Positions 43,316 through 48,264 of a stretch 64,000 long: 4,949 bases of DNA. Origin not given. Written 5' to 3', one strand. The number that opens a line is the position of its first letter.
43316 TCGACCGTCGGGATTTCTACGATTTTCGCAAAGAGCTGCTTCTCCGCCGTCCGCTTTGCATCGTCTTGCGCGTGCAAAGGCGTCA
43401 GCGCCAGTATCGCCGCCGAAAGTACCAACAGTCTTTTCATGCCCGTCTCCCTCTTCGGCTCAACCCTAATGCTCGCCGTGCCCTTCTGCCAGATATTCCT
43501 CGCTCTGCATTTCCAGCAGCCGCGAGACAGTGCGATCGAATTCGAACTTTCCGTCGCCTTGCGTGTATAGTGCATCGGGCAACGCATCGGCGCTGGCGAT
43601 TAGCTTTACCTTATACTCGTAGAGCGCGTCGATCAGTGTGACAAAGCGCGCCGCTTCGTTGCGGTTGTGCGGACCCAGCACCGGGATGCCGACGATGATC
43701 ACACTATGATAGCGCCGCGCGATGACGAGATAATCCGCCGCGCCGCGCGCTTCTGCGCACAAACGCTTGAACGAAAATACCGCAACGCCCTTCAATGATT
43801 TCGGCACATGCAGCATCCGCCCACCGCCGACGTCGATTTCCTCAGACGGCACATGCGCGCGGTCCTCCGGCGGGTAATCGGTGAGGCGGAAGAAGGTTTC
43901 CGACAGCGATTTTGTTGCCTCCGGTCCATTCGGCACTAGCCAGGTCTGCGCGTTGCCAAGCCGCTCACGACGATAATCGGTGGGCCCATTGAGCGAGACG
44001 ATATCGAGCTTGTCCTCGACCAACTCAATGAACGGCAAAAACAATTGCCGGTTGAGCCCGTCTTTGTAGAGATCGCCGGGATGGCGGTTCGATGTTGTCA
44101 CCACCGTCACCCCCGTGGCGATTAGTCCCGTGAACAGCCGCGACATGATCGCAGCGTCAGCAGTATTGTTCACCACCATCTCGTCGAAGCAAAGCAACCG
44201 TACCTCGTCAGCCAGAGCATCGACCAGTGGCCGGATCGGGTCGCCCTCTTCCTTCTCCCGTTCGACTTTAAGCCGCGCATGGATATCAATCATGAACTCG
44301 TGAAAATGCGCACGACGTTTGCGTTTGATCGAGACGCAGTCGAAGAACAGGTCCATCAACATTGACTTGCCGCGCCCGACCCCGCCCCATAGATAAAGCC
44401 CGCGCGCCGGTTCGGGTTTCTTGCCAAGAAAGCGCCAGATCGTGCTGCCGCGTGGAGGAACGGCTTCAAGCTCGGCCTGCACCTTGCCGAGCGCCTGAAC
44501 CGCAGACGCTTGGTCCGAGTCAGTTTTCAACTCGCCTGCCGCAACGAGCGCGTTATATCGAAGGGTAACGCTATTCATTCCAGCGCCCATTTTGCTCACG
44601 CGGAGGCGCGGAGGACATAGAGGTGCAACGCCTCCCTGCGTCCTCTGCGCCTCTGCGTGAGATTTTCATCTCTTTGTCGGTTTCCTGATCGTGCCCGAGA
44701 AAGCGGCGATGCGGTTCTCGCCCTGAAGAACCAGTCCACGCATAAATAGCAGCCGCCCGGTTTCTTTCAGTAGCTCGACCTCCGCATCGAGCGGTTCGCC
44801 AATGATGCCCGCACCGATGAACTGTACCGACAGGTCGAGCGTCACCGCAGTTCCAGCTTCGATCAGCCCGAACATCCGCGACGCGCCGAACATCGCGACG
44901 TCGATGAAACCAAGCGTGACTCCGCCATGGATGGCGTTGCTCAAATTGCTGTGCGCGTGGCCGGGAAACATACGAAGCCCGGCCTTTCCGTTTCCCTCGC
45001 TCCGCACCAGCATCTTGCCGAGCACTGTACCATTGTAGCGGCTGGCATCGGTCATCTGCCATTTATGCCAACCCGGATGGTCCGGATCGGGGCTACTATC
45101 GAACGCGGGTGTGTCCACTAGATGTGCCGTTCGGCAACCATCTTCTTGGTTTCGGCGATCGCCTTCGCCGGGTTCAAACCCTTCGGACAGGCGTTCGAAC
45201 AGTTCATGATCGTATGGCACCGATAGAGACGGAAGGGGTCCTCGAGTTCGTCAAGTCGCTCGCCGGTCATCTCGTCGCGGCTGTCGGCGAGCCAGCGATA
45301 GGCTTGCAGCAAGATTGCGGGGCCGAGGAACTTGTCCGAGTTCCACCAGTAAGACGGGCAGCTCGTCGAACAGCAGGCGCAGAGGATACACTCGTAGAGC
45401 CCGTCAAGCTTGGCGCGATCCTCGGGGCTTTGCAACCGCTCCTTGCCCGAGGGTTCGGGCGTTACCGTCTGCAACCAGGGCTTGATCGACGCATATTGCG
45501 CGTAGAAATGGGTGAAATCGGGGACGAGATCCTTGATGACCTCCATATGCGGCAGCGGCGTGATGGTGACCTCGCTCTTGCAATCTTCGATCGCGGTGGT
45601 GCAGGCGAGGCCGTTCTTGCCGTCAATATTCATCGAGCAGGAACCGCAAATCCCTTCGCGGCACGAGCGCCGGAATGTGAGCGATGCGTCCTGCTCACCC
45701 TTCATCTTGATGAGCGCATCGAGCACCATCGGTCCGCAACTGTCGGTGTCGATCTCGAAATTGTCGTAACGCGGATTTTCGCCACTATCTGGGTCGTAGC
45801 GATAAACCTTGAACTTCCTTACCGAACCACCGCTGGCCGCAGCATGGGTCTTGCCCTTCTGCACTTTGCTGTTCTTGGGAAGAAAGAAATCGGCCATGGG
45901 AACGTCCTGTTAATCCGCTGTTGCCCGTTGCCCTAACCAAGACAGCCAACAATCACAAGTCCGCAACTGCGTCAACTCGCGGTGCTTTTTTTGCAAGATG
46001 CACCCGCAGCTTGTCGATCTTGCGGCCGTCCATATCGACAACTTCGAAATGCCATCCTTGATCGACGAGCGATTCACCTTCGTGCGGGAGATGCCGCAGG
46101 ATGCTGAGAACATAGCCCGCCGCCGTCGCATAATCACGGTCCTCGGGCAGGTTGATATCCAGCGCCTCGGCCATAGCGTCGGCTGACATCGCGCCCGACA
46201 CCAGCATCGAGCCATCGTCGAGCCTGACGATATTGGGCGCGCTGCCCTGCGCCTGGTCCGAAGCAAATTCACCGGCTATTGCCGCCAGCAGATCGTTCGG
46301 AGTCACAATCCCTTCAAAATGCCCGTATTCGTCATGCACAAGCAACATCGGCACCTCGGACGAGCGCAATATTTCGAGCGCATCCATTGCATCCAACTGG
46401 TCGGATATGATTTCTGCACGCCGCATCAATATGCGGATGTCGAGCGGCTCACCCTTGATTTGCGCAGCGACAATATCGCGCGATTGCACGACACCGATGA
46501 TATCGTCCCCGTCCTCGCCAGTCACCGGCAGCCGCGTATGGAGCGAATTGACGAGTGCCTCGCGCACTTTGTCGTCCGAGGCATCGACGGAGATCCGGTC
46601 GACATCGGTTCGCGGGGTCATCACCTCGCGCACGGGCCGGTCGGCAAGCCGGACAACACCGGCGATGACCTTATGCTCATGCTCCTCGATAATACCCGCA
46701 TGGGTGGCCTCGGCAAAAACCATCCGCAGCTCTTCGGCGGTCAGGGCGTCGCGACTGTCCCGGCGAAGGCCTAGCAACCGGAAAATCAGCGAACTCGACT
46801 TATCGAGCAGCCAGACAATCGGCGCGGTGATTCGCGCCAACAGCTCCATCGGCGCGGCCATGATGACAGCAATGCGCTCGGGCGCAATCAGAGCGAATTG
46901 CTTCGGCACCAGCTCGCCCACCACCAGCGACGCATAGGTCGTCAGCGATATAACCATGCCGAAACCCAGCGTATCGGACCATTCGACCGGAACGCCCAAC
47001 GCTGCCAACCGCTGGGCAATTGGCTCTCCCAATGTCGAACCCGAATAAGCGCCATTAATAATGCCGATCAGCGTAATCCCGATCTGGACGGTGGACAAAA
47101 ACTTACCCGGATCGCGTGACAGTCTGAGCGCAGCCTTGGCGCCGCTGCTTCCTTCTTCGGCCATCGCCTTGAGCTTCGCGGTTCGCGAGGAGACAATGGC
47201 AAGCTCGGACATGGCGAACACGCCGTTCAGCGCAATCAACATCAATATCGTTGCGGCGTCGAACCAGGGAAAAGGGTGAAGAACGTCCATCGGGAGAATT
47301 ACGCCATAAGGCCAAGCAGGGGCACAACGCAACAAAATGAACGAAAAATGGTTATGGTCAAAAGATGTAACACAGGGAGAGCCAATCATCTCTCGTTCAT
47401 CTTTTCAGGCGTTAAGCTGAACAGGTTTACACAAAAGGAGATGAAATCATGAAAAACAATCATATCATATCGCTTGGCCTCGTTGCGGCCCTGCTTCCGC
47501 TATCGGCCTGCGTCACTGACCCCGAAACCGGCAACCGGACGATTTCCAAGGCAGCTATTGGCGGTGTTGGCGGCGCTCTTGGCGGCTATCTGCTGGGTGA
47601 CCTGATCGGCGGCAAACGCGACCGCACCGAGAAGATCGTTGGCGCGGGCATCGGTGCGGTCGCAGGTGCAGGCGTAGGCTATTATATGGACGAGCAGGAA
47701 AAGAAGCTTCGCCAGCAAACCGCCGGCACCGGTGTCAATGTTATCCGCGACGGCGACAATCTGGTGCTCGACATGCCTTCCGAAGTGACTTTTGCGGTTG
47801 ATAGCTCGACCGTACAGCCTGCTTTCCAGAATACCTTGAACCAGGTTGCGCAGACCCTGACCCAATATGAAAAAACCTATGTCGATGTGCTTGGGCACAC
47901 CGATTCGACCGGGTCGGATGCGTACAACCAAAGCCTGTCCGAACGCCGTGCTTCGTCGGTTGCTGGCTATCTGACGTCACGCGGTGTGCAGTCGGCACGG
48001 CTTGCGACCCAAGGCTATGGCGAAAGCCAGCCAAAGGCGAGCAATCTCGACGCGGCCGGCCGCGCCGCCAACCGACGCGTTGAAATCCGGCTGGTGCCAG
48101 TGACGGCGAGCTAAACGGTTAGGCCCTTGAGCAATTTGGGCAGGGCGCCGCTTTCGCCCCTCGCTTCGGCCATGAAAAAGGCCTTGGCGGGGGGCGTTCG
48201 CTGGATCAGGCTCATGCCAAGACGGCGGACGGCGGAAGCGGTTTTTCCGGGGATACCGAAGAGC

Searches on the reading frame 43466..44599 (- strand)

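Call 64: search_protein_families(library=pfam, proteins=[window:43466-44599:-], max_evalue=0.001)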
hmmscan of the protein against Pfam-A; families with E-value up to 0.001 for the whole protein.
window:43466-44599:- (377 aa): 1 family
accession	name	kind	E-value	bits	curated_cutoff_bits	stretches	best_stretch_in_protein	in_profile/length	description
PF03969.22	AFG1_ATPase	-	2.2e-110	369.5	27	1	12-371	4-359/361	AFG1-like ATPase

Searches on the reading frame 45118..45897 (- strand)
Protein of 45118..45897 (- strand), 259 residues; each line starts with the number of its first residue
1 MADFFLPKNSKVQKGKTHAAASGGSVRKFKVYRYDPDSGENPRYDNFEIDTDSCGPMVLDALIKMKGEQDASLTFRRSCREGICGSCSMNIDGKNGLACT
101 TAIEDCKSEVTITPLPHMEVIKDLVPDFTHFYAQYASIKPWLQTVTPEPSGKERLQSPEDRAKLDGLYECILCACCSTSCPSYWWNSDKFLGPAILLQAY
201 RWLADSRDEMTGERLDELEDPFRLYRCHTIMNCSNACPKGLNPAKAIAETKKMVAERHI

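Call 64: search_protein_families(library=pfam, proteins=[window:45118-45897:-], max_evalue=0.001)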
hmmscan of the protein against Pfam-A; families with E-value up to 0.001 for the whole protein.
window:45118-45897:- (259 aa): 4 families
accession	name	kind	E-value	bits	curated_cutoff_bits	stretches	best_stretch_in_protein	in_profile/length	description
PF13085.11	Fer2_3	-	4.8e-34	117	27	1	28-132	1-106/107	2Fe-2S iron-sulfur cluster binding domain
PF13534.11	Fer4_17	-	2.2e-10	41.4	22.2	1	169-242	1-61/61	4Fe-4S dicluster domain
PF13183.11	Fer4_8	-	5.8e-10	40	27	1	167-241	2-68/68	4Fe-4S dicluster domain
PF13237.11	Fer4_10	-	2.6e-07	30.9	25.5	1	169-238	8-53/53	4Fe-4S dicluster domain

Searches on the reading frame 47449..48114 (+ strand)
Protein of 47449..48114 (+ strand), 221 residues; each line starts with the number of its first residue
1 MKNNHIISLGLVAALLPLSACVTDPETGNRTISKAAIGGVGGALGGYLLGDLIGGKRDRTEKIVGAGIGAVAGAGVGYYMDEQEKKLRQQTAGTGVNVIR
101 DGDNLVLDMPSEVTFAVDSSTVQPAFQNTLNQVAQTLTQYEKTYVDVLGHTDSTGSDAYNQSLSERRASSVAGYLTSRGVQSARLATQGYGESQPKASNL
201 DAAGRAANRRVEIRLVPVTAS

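Call 10: search_protein_families(library=pfam, proteins=[window:47449-48114:+], max_evalue=0.001)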
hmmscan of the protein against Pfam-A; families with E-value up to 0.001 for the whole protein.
window:47449-48114:+ (221 aa): 4 families
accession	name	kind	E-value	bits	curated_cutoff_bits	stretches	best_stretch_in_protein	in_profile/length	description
PF00691.25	OmpA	-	1.7e-22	80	27.2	1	114-209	1-98/98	OmpA family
PF13488.11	Gly-zipper_Omp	-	1.3e-09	38.3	25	1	37-84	1-46/46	Glycine zipper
PF13441.11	Gly-zipper_YMGG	-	4.1e-07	30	28.9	1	29-79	1-45/45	YMGG-like Gly-zipper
PF05433.20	Rick_17kDa_Anti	-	5.1e-07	29.9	24.2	1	37-80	1-42/43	Glycine zipper 2TM domain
